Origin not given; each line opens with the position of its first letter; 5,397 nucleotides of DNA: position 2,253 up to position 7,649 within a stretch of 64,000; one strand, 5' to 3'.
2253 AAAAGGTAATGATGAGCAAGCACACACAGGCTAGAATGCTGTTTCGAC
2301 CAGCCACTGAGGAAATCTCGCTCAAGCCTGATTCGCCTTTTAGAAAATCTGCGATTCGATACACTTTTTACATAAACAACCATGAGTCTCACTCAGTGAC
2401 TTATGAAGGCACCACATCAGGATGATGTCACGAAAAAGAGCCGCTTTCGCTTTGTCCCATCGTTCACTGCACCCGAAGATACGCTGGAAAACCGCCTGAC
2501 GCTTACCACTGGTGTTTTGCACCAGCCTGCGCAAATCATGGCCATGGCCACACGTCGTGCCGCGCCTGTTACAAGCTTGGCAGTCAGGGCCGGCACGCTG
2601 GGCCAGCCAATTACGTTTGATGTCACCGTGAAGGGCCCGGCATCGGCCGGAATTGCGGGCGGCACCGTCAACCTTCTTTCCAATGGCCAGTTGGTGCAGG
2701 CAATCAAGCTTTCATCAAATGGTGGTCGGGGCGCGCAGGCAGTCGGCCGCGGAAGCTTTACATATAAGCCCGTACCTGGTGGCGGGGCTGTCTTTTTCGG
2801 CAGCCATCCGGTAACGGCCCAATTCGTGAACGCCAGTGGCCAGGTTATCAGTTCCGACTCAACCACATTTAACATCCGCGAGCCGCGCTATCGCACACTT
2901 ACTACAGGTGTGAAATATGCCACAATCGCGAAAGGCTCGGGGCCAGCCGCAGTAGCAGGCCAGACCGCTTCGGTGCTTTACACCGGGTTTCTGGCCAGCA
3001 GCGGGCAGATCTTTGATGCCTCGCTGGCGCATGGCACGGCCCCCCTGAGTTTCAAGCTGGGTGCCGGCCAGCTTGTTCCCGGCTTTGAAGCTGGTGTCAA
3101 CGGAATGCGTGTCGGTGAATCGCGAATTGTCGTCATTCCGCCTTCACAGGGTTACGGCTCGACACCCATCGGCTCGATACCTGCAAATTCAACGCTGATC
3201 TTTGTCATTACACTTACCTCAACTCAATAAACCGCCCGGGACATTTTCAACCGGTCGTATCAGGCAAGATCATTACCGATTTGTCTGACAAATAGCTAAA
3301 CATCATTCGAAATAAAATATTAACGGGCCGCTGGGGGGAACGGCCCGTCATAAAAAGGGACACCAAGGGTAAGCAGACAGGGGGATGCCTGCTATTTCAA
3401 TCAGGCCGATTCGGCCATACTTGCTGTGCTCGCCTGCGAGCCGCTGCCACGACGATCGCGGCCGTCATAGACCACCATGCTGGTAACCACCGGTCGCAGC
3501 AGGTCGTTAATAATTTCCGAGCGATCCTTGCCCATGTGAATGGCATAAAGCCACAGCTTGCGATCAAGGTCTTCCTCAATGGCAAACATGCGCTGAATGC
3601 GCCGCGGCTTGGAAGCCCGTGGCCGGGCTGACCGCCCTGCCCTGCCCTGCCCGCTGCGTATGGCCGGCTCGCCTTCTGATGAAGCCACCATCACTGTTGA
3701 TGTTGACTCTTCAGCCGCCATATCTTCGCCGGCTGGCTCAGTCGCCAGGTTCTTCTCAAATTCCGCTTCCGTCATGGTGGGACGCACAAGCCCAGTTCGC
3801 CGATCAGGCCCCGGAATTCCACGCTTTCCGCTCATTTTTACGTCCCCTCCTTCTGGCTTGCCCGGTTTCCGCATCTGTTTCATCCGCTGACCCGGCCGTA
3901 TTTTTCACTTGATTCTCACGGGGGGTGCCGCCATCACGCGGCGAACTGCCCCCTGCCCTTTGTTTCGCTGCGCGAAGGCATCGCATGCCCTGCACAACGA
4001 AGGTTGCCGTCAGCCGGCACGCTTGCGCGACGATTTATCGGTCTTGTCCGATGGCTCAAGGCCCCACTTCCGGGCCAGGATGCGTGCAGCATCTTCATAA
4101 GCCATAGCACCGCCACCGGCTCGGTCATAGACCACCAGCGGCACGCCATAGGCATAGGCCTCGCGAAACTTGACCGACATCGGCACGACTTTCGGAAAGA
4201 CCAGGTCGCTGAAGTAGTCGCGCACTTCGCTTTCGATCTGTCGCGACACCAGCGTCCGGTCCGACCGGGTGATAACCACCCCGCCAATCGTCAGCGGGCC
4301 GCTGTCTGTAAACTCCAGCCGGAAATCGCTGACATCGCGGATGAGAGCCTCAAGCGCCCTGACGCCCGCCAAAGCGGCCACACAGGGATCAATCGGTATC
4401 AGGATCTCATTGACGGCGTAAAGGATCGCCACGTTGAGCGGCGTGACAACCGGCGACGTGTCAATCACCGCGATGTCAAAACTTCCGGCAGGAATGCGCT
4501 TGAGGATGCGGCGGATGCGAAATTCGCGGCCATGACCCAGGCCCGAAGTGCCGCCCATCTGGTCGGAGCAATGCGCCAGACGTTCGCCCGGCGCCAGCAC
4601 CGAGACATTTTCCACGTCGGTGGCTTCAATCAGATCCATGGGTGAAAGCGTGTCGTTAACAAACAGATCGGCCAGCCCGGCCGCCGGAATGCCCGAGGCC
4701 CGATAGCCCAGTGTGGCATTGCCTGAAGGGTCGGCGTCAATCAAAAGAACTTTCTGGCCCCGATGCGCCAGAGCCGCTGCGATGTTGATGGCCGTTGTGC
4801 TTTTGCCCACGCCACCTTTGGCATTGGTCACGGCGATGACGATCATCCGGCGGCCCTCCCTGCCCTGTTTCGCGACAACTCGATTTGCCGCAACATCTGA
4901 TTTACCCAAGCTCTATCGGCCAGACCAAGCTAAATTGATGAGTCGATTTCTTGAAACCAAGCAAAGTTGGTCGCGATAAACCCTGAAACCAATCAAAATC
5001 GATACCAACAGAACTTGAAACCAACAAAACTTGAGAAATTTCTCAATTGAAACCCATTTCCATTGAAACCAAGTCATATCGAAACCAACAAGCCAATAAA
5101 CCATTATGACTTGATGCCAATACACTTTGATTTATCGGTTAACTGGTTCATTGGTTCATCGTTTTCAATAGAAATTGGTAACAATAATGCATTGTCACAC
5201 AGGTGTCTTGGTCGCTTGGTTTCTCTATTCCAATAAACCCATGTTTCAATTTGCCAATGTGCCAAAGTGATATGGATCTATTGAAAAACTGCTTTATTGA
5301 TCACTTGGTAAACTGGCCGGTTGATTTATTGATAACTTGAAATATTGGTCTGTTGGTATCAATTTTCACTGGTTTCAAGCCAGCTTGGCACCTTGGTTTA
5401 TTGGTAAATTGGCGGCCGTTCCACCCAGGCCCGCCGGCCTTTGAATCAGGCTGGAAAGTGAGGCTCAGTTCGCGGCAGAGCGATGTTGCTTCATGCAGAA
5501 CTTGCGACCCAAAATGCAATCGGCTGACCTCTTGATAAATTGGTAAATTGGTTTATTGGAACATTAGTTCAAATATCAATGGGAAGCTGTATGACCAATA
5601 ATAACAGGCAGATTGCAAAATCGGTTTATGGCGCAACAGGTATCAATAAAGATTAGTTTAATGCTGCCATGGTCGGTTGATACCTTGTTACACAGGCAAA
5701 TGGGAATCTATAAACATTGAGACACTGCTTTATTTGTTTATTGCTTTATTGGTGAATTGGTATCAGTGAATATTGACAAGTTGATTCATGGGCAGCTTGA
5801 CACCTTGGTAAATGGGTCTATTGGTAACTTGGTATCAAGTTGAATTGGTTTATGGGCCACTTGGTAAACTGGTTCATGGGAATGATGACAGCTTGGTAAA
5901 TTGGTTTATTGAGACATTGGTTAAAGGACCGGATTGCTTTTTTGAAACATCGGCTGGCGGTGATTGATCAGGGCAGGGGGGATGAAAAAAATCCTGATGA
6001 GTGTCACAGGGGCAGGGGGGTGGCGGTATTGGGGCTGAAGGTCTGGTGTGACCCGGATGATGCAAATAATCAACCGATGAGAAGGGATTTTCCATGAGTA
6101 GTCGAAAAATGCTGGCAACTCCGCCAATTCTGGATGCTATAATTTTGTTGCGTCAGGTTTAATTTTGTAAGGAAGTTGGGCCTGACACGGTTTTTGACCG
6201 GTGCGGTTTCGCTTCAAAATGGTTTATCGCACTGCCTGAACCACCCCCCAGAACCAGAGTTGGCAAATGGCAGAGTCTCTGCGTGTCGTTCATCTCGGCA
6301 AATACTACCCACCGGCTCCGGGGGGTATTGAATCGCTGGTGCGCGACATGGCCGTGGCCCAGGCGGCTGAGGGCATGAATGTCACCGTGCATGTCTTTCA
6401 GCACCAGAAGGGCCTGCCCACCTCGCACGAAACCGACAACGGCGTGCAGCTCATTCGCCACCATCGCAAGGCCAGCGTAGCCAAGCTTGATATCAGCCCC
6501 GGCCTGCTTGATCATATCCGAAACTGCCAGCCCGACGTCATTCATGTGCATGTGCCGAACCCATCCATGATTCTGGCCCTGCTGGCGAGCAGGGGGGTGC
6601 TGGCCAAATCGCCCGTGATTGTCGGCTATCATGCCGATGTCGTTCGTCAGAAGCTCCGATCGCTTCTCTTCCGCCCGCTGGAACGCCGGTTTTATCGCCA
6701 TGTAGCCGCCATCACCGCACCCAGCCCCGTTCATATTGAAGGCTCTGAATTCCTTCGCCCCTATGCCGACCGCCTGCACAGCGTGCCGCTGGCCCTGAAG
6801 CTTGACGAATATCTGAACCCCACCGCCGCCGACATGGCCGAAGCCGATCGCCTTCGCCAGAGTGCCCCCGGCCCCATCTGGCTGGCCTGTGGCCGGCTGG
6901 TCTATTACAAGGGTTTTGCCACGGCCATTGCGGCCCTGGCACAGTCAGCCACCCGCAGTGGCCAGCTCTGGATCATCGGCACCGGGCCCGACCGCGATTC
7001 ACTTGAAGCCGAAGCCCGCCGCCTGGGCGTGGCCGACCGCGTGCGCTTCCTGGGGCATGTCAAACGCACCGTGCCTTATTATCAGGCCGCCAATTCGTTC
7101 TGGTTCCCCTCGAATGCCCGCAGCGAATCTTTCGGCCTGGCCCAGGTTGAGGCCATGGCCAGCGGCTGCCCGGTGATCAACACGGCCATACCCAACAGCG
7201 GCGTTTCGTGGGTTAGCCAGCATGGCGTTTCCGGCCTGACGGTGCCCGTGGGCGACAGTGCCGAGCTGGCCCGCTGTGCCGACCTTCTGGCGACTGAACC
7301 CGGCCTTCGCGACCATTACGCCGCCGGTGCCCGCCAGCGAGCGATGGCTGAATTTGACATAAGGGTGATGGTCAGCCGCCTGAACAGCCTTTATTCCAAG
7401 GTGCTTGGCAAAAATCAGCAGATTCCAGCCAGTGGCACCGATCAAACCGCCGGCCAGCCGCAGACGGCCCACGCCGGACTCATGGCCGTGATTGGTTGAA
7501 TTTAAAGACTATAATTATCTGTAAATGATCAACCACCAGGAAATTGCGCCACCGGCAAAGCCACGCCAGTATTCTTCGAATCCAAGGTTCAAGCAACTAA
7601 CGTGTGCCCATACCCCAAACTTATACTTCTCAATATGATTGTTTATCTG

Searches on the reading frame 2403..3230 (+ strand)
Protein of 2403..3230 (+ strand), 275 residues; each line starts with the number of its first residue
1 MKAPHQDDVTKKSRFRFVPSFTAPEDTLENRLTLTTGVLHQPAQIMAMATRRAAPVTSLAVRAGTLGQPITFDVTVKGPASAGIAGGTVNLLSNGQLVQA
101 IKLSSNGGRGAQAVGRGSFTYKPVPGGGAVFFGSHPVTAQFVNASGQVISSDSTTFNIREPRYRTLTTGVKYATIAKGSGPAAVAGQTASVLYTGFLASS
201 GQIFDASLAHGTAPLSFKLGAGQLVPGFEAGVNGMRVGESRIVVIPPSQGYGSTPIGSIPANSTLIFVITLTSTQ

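Call 12: search_protein_families(library=pfam, proteins=[window:2403-3230:+], max_evalue=0.001)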
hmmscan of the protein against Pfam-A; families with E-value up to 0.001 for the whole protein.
window:2403-3230:+ (275 aa): 2 families
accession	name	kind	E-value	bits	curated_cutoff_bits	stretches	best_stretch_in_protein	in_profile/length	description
PF00254.34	FKBP_C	-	3.3e-23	82.3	21.1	1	183-271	5-93/94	FKBP-type peptidyl-prolyl cis-trans isomerase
PF16640.11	Big_3_5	-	1.2e-05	26.2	35.5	1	64-156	8-85/88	Bacterial Ig-like domain (group 3)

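Call 22: find_encoding_contigs(protein=window:2403-3230:+, flank=10000, max_places=6)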
Protein window:2403-3230:+ (275 aa): 2 contigs read that carry it; 2 places shown.
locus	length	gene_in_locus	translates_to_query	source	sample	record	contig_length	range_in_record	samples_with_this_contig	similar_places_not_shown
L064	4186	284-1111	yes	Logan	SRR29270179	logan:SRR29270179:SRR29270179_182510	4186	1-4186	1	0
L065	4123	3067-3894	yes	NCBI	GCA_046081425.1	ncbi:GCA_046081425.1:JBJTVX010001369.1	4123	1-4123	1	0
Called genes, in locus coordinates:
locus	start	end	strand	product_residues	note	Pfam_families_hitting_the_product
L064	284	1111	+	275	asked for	PF00254:FKBP_C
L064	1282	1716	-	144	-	-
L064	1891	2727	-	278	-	PF00142:Fer4_NifH, PF01656:CbiA, PF02374:ArsA_ATPase (weak), PF07015:VirC1 (faint), PF09140:MipZ, PF10609:ParA, PF13614:AAA_31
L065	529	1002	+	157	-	-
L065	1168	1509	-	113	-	-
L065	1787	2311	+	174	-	-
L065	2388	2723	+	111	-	PF24709:DUF7670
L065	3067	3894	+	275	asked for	PF00254:FKBP_C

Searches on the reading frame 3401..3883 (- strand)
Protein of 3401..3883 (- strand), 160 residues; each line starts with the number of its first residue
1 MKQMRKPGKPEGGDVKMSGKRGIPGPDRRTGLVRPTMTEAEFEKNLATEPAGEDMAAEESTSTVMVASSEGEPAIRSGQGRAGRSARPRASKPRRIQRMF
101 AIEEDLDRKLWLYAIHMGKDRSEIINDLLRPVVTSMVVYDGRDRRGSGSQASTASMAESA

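Call 12: search_protein_families(library=pfam, proteins=[window:3401-3883:-], max_evalue=0.001)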
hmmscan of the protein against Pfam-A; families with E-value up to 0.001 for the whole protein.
window:3401-3883:- (160 aa): 0 families

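Call 28: search_protein_families(library=pfam, proteins=[window:3401-3883:-], max_evalue=0.01)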
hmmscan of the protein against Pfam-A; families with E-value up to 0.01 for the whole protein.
window:3401-3883:- (160 aa): 0 families

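Call 77: search_protein_families(library=ncbifam, proteins=[window:3401-3883:-], max_evalue=0.001)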
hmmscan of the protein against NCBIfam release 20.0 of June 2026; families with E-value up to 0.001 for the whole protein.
window:3401-3883:- (160 aa): 0 families

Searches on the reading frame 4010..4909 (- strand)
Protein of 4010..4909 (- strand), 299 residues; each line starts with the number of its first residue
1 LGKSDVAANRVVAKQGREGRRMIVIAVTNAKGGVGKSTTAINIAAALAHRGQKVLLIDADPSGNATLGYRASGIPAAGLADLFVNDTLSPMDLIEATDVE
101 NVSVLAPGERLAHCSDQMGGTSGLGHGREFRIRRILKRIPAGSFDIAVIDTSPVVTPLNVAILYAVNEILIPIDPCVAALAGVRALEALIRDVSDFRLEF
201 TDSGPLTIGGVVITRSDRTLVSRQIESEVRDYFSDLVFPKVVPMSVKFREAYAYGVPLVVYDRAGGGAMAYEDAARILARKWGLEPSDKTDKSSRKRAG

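Call 12: search_protein_families(library=pfam, proteins=[window:4010-4909:-], max_evalue=0.001)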
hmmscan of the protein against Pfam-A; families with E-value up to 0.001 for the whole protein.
window:4010-4909:- (299 aa): 10 families
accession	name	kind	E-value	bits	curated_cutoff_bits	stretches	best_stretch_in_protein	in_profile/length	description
PF13614.12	AAA_31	-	5.9e-33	114.7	27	1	24-195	3-169/177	AAA domain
PF01656.29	CbiA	-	5.2e-22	78.6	25.4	1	25-257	1-124/125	CobQ/CobB/MinD/ParA nucleotide binding domain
PF10609.15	ParA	-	8.3e-12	45.5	27.1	1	24-64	5-45/246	NUBPL iron-transfer P-loop NTPase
PF00142.24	Fer4_NifH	-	7.7e-11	42.4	25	1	30-125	7-94/271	4Fe-4S iron sulfur cluster binding proteins, NifH/frxC family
PF02374.21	ArsA_ATPase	-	1e-07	31.9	24.3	1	29-153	7-134/305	Anion-transporting ATPase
PF09140.17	MipZ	-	1.2e-07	31.7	20.7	1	24-61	2-39/262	ATPase MipZ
PF01268.25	FTHFS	-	1.4e-05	24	27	1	12-70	47-105/556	Formate--tetrahydrofolate ligase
PF07015.17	VirC1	-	2.3e-05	24.3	24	0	22-61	1-40/231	VirC1 protein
PF06564.18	CBP_BcsQ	-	8.8e-05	22.6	21.3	1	22-62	1-41/234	Cellulose biosynthesis protein BcsQ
PF03308.22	MeaB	-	0.00032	20.2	23.1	1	16-66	27-76/273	Methylmalonyl Co-A mutase-associated GTPase MeaB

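Call 54: list_cluster_members(proteins=[P0001, window:4010-4909:-, window:52802-54154:+])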
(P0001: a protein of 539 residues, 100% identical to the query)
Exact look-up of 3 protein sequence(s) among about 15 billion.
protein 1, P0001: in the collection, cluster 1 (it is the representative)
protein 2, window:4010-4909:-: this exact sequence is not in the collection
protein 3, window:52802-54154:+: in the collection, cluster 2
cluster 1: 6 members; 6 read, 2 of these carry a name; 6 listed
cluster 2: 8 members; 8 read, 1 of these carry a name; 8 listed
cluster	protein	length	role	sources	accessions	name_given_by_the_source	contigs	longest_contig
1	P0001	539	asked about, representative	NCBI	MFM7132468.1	MAG: replication initiator protein A [bacterium]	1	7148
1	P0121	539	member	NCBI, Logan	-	-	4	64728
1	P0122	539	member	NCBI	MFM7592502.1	MAG: replication initiator protein A [Isosphaeraceae bacterium]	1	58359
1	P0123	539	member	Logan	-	-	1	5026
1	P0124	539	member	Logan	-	-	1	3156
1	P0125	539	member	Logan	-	-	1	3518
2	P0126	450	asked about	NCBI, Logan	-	-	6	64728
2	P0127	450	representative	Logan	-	-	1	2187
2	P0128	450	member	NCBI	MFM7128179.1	MAG: FHA domain-containing protein [bacterium]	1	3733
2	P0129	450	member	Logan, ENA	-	-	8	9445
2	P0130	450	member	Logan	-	-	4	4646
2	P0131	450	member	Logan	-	-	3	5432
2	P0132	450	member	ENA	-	-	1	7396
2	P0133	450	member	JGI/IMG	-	-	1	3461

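Call 77: search_protein_families(library=ncbifam, proteins=[window:4010-4909:-], max_evalue=0.001)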
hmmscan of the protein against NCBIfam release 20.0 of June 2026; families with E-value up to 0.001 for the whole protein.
window:4010-4909:- (299 aa): 35 families (the best 25 are shown)
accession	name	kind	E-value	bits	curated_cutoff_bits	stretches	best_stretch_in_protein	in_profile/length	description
NF041546.1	ParA_partition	equivalog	8.1e-24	84.3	180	2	24-66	1-43/203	ParA family partition ATPase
TIGR01007.1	eps_fam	subfamily_domain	1.3e-14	54.3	108.05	1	22-164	17-148/204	polysaccharide biosynthesis tyrosine autokinase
TIGR03453.1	partition_RepA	equivalog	2.5e-14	52.9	348.45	1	11-181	93-272/387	plasmid partitioning protein RepA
TIGR01969.1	minD_arch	subfamily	7e-14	51.6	201.75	1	24-60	2-38/251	cell division ATPase MinD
TIGR03018.1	pepcterm_TyrKin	hypoth_equivalog_domain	9.8e-13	47.9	230.65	1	14-119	27-132/207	XrtA-associated tyrosine autokinase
TIGR01968.1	minD_bact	equivalog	5.2e-12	45.7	212.9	1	24-60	3-39/261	septum site-determining protein MinD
TIGR03371.1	cellulose_yhjQ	equivalog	9.1e-12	45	157.85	1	22-263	1-226/246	cellulose biosynthesis protein BcsQ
NF009701.0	PRK13230.1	subfamily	8.2e-11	41.4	350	1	29-125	7-105/291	nitrogenase reductase-like protein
NF008669.0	PRK11670.1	equivalog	2e-10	40.1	348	1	9-63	95-148/369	iron-sulfur cluster carrier protein ApbC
NF010443.0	PRK13869.1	subfamily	7.3e-10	38.2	446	1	17-193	116-301/405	plasmid-partitioning protein RepA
NF047398.1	AAA_KGGVGR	domain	7.4e-10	39.5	90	1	23-92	3-74/190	KGGVGR-motif variant AAA ATPase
NF041283.1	PrgP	equivalog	7.8e-10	38.5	400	1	24-258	4-238/297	ParA superfamily DNA segregation protein PrgP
TIGR01281.1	DPOR_bchL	equivalog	1.5e-09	37.6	345.15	1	25-72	3-49/268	ferredoxin:protochlorophyllide reductase (ATP-dependent) iron-sulfur ATP-binding protein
NF041136.1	MrpORP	equivalog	5.5e-09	35.8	450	1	24-66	7-49/365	iron-sulfur cluster carrier protein MrpORP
TIGR03815.1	CpaE_hom_Actino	equivalog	6.6e-09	35.3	154.45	1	16-63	105-152/340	septum site-determining protein Ssd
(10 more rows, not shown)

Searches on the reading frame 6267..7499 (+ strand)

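Call 12: search_protein_families(library=pfam, proteins=[window:6267-7499:+], max_evalue=0.001)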
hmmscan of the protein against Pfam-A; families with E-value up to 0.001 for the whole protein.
window:6267-7499:+ (410 aa): 6 families
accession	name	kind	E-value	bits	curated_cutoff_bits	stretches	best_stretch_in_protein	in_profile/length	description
PF13692.12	Glyco_trans_1_4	-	5.7e-27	95.2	27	1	203-339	2-137/142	Glycosyl transferases group 1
PF00534.26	Glycos_transf_1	-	1.8e-25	89.9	26.4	1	203-358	16-172/172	Glycosyl transferases group 1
PF13579.12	Glyco_trans_4_4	-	4.6e-19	69.7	29.7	1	19-175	1-157/158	Glycosyl transferase 4-like domain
PF13439.12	Glyco_transf_4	-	1.2e-17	64.9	28.5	1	18-154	1-142/170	Glycosyltransferase Family 4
PF13477.12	Glyco_trans_4_2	-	1.6e-10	41.7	23.4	1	31-151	17-137/139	Glycosyl transferase 4-like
PF20706.3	GT4-conflict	-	1.5e-08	34.5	26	1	198-306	193-311/385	Family 4 Glycosyltransferase in conflict systems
